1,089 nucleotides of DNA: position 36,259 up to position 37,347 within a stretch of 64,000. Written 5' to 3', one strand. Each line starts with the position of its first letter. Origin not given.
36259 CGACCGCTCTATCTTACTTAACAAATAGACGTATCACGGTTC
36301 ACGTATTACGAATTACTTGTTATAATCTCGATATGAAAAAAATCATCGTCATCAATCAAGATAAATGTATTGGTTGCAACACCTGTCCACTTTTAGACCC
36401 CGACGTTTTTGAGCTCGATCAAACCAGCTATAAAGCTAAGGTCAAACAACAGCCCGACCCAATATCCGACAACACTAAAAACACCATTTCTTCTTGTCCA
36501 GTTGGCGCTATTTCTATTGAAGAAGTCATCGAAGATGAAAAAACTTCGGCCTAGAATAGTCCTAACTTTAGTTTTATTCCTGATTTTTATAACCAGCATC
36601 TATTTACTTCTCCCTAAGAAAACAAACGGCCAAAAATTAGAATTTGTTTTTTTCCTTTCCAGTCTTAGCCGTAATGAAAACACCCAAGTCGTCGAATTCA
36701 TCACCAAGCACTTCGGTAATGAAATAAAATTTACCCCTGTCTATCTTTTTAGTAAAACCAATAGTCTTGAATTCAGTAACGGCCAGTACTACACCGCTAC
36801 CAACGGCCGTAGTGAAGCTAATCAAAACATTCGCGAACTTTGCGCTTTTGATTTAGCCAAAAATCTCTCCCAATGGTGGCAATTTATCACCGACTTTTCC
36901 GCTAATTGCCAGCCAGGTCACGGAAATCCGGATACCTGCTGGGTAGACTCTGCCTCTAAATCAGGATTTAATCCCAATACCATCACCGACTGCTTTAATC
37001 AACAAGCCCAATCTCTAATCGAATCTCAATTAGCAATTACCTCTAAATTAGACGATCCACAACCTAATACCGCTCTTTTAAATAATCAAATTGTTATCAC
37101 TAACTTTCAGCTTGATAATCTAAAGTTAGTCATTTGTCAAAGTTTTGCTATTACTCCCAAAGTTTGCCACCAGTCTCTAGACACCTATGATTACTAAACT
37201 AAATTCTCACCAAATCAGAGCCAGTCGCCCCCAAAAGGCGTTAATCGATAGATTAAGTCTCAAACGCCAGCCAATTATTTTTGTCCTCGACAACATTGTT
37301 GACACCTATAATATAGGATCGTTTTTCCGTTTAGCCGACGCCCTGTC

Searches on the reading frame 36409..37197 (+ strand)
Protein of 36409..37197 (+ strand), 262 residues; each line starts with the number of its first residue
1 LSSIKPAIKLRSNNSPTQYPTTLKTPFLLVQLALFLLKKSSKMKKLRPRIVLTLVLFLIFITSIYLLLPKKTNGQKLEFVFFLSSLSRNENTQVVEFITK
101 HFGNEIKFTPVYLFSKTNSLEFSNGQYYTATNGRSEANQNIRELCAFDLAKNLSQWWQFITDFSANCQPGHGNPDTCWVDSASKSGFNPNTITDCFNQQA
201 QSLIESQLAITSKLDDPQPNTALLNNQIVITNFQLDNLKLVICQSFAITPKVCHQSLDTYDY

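Call 33: search_protein_families(library=pfam, proteins=[window:36409-37197:+], max_evalue=0.001)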
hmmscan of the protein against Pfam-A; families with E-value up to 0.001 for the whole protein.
window:36409-37197:+ (262 aa): 2 families
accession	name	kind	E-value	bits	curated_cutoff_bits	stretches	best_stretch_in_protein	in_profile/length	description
PF25011.1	VSR_TRX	-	3.7e-08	33.7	27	1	128-208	81-165/208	Vacuolar sorting receptor thioredoxin-like domain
PF03227.22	GILT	-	0.00082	20.1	22.4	0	92-162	19-88/107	Gamma interferon inducible lysosomal thiol reductase (GILT)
